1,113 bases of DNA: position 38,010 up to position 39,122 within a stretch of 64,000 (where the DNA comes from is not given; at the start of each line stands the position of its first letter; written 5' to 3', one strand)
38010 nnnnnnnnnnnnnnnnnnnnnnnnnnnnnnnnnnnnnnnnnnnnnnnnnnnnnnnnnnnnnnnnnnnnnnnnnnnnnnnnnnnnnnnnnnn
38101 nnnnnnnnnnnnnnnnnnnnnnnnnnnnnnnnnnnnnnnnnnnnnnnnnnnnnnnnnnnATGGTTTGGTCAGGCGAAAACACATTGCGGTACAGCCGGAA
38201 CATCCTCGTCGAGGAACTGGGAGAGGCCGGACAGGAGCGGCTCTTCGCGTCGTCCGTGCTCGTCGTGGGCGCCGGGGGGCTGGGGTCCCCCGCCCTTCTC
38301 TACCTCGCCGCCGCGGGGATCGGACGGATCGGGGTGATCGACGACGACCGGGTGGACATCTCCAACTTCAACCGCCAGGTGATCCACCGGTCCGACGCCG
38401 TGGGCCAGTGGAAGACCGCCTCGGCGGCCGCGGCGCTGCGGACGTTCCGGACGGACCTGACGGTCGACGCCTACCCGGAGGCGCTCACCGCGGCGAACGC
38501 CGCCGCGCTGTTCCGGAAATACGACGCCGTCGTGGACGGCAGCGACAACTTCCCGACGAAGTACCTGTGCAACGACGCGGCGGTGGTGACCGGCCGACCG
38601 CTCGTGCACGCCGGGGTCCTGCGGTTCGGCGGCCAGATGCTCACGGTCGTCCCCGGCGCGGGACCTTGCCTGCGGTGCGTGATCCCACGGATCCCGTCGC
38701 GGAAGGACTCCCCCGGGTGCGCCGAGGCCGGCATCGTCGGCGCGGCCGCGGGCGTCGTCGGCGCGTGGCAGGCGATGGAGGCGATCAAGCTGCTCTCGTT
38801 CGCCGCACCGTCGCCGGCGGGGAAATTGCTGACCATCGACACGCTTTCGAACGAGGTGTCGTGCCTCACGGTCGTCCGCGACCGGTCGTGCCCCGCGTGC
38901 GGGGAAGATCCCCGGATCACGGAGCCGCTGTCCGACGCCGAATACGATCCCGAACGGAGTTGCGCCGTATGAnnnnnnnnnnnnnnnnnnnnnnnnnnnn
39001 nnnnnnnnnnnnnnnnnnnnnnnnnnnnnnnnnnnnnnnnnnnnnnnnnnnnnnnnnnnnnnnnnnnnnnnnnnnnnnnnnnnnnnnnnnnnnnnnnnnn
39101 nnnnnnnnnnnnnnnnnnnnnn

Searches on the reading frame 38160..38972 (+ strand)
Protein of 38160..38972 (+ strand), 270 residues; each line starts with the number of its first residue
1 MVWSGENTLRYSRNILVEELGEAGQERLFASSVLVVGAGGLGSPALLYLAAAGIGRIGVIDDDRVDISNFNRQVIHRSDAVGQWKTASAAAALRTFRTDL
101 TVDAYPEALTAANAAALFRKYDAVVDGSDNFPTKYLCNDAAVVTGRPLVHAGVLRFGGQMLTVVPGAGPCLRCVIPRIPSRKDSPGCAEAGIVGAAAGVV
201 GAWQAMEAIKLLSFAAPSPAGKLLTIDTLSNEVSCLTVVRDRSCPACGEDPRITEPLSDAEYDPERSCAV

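Call 16: search_protein_families(library=pfam, proteins=[window:38160-38972:+], max_evalue=0.001)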
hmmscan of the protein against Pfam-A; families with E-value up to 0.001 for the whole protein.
window:38160-38972:+ (270 aa): 1 family
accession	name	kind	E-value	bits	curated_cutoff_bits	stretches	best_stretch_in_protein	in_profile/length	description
PF00899.27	ThiF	-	3.3e-74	249.5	28.1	1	11-245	1-237/238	ThiF family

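Call 34: search_protein_families(library=ncbifam, proteins=[window:38160-38972:+], max_evalue=0.00001)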
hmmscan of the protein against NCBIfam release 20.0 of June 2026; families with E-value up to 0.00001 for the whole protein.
window:38160-38972:+ (270 aa): 19 families
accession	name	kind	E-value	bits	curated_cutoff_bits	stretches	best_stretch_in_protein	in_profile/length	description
NF006444.0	PRK08762.1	equivalog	1.1e-86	291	449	1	3-254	120-374/387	molybdopterin-synthase adenylyltransferase MoeB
NF047750.1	SAMPActivE1UbaA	equivalog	7.4e-77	258.3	450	1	9-265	11-264/270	SAMP-activating enzyme E1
NF004281.0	PRK05690.1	subfamily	6.8e-70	235.1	266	1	4-248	6-249/250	molybdopterin-synthase adenylyltransferase MoeB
TIGR02356.1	adenyl_thiF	equivalog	7.8e-69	231.1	275.25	1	10-212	1-203/203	thiazole biosynthesis adenylyltransferase ThiF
NF004111.0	PRK05600.1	equivalog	1.3e-65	221.9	437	1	9-244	20-258/371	ThiF family adenylyltransferase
NF005646.0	PRK07411.1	equivalog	6.7e-65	219.7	633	1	6-245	14-253/390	molybdopterin-synthase adenylyltransferase MoeB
NF005902.0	PRK07878.1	equivalog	3.3e-64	217.2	647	1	6-251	18-261/392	adenylyltransferase/sulfurtransferase MoeZ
TIGR02355.1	moeB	equivalog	2.2e-51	174.6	376.55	1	8-247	2-240/240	molybdopterin-synthase adenylyltransferase MoeB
NF006204.0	PRK08328.1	equivalog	2.2e-50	171.4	339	1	8-233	7-226/231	hypothetical protein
NF009123.0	PRK12475.1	subfamily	3.5e-45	154.8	510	1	10-250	4-246/338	MoeB/ThiF family adenylyltransferase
NF006395.0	PRK08644.1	equivalog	3.1e-23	82.5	159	1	13-151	13-152/215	sulfur carrier protein ThiS adenylyltransferase ThiF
NF006077.0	PRK08223.1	equivalog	2.2e-17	63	266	1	20-166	18-166/296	hypothetical protein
TIGR02354.1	thiF_fam2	equivalog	4.3e-16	59.4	152.2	1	16-140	7-130/200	thiamine biosynthesis protein ThiF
NF011424.0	PRK14851.1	subfamily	4.8e-16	57.9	1170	1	11-166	26-181/679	hypothetical protein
TIGR01408.1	Ube1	subfamily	1.2e-15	56.4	750.05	1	19-165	408-563/1008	ubiquitin-activating enzyme E1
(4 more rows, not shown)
